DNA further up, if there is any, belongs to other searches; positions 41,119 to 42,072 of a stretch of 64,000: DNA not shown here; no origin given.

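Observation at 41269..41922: Homing-endonuclease-like NUMOD3/HTH gene inserted antisense between rpsJ and rplC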

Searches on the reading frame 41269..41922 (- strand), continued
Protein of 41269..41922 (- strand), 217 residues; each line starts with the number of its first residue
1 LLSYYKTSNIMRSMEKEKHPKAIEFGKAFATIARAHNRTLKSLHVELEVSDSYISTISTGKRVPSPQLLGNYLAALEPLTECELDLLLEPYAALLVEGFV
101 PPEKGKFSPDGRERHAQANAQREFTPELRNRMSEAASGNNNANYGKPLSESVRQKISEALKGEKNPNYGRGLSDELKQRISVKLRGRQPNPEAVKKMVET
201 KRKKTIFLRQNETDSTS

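Call 54: search_dna_similar(query=window:41272-41883:-, collection=phages, mode=protein, max_evalue=0.001, max_rows=15)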
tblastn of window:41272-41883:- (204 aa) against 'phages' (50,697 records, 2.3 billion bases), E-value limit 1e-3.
Records with a match: 23; places in all: 25; records where one place covers at least 80% of the query: 0.
Best place of each record, by identity: <60% 23.
By first word of the organism name: Acinetobacter 6; Klebsiella 5; Synechococcus 2; Enterobacter 2; Cronobacter 2; Lactobacillus 2; Vibrio 2; Bacillus 1; Clostridium 1.
By host as written in the record: Synechococcus sp. KCZYC6 2; Acinetobacter baumannii strain KZ1100 2; Acinetobacter baumannii strain RES-241 2; Acinetobacter baumannii strain RES-3023 2; Cronobacter sakazakii 2; Lactobacillus delbrueckii subsp. lactis strain LL78 2; Klebsiella sp. M5a1 2; Bacillus cereus 1; and 8 more.
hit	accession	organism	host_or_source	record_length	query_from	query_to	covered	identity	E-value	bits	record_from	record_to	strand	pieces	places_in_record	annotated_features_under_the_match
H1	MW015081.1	Synechococcus phage S-SRM01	Synechococcus sp. KCZYC6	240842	125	191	33%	47.8%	1e-6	54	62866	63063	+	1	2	translation initiation factor 2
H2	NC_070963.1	Synechococcus phage S-SRM01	Synechococcus sp. KCZYC6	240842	125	191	33%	47.8%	1e-6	54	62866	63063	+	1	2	translation initiation factor 2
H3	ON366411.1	Bacillus phage vB_BceH_LY2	Bacillus cereus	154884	94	181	43%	35.4%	1e-4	48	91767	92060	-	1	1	intron-associated endonuclease 1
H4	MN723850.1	Acinetobacter phage vB_AbaM_Apostate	Acinetobacter baumannii strain KZ1100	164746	112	185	36%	40.3%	1e-4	48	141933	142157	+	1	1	putative intron endonuclease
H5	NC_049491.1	Acinetobacter phage vB_AbaM_Apostate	Acinetobacter baumannii strain KZ1100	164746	112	185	36%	40.3%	1e-4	48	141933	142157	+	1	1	homing endonuclease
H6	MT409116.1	Acinetobacter phage Octan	Acinetobacter baumannii strain RES-241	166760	112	185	36%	40.3%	1e-4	48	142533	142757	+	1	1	putative intron endonuclease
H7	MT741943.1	Acinetobacter phage Meroveus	Acinetobacter baumannii strain RES-241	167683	112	185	36%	40.3%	1e-4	48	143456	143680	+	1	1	putative intron endonuclease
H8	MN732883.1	Acinetobacter phage vB_AbaM_Kimel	Acinetobacter baumannii strain RES-3023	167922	112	185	36%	40.3%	1e-4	48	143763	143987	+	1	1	putative I-TevI-like homing endonuclease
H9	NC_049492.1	Acinetobacter phage vB_AbaM_Kimel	Acinetobacter baumannii strain RES-3023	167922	112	185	36%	40.3%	1e-4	48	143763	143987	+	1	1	homing endonuclease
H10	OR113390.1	Clostridium phage vB_CtyS-FA70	Clostridium sp.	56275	112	189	38%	37.2%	7e-6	51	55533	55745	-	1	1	ITEVIR: putative intron-associated endonuclease 1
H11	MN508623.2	Enterobacter phage EC-F1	Enterobacter cloacae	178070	120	191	35%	38.9%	1e-6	54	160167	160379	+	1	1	homing endonuclease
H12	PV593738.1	Enterobacter phage vB_ECC_YI837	Enterobacter cloacae ST 837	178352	120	191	35%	38.9%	1e-6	54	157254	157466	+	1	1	homing endonuclease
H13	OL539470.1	Cronobacter phage vB_CsaM_Invicta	Cronobacter sakazakii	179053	120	191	35%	38.9%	1e-6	54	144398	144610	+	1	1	putative homing endonuclease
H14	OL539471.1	Cronobacter phage vB_CsaD_Banach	Cronobacter sakazakii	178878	120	191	35%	38.9%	1e-6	54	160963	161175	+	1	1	putative homing endonuclease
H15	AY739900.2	Lactobacillus phage LL-Ku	Lactobacillus delbrueckii subsp. lactis ...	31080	103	168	32%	42.4%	2e-5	50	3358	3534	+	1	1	none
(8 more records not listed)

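Call 65: predict_structure(alignment_id=A3)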
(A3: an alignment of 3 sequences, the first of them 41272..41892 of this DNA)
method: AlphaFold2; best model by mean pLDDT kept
length: 207 residues; sequences in the alignment: 3
mean_pLDDT: 66.3   pTM: 0.43
mean pLDDT of the five models: 66.3, 63.3, 60.9, 59.7, 48.9
residues with pLDDT >= 90: 22; 70-90: 62; 50-70: 82; < 50: 41
segments of 3 or more residues with pLDDT < 50: 1-5, 96-98, 126-131, 133-135, 152-155, 157-159, 194-207
pLDDT, mean of each block of 10 residues (from residue 1): 53 93 85 81 88 88 85 89 84 55 57 55 49 50 56 48 63 59 62 47 35
secondary structure, 60 per line:
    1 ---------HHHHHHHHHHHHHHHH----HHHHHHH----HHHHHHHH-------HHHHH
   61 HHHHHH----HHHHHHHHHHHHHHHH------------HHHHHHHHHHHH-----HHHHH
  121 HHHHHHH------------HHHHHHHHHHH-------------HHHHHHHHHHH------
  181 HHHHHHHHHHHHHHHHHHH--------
elements in order: H10-25 H30-36 H41-48 H56-66 H71-86 H99-110 H116-127 H140-150 H164-174 H181-199

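Call 68: fold_search(model_id=the predicted structure, library=pdb)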
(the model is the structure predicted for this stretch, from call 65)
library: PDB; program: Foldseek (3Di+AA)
matches with E <= 10: 590; with E <= 0.001: 0
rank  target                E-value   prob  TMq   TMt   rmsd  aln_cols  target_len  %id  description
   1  3f51_A                1.8e-03  1.00  0.31  0.64  10.1       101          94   20  Crystal Structure of the clp gene regulator ClgR from Corynebacterium glutamicum (released 2008-11-18)
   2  5woq_B                2.0e-03  1.00  0.31  0.68   5.0        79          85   22  Crystal structure of an XRE family protein transcriptional regulator from Mycobacterium smegmatis (released 2017-08-16)
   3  3f51_F                2.0e-03  1.00  0.30  0.63  10.5       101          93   20  Crystal Structure of the clp gene regulator ClgR from Corynebacterium glutamicum (released 2008-11-18)
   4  3f51_D                2.1e-03  1.00  0.31  0.64  10.2       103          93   19  Crystal Structure of the clp gene regulator ClgR from Corynebacterium glutamicum (released 2008-11-18)
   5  2b5a_C                2.4e-03  1.00  0.30  0.75   2.6        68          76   20  C.BclI, Control Element of the BclI Restriction-Modification System (released 2006-01-03)
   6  3f51_E                2.4e-03  1.00  0.30  0.63  10.3       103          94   19  Crystal Structure of the clp gene regulator ClgR from Corynebacterium glutamicum (released 2008-11-18)
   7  3f51_B                2.7e-03  1.00  0.30  0.62  10.3       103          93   19  Crystal Structure of the clp gene regulator ClgR from Corynebacterium glutamicum (released 2008-11-18)
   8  3f52_E                2.9e-03  1.00  0.31  0.74   3.8        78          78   23  Crystal structure of the clp gene regulator ClgR from C. glutamicum (released 2008-11-18)
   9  8tac_A                3.2e-03  1.00  0.27  0.74   3.1        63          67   32  Designed DNA binding protein (released 2024-08-28)
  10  2b5a_A                3.8e-03  1.00  0.30  0.74   2.6        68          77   20  C.BclI, Control Element of the BclI Restriction-Modification System (released 2006-01-03)
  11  5woq_C                4.0e-03  1.00  0.31  0.70   4.9        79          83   22  Crystal structure of an XRE family protein transcriptional regulator from Mycobacterium smegmatis (released 2017-08-16)
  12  4i6u_D                4.3e-03  1.00  0.30  0.72   3.6        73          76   15  Crystal Structure of a Y37F mutant of the Restriction-Modification Controller Protein C.Esp1396I (released 2013-11-13)
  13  2b5a_B                4.5e-03  1.00  0.30  0.77   2.3        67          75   19  C.BclI, Control Element of the BclI Restriction-Modification System (released 2006-01-03)
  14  6b9t_D                4.5e-03  1.00  0.30  0.14   2.6        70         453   26  Crystal structure of MPnS with substrate 2-hydroxyethylphosphonate (2-HEP) and Fe(II) bound (released 2017-12-20)
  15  5woq_A                4.5e-03  1.00  0.31  0.73   4.5        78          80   22  Crystal structure of an XRE family protein transcriptional regulator from Mycobacterium smegmatis (released 2017-08-16)
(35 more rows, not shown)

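Call 70: search_protein_families(library=padloc, proteins=[window:41272-41883:-], max_evalue=0.1)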
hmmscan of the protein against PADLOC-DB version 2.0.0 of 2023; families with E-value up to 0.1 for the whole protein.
window:41272-41883:- (204 aa): 2 families
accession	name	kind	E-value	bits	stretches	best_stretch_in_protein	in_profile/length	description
PDLC03701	HEase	-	1.8e-07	29.2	1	114-177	158-224/271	homing endonuclease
PDLC02926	HTH_VI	-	3.7e-06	25.1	1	12-63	2-53/92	-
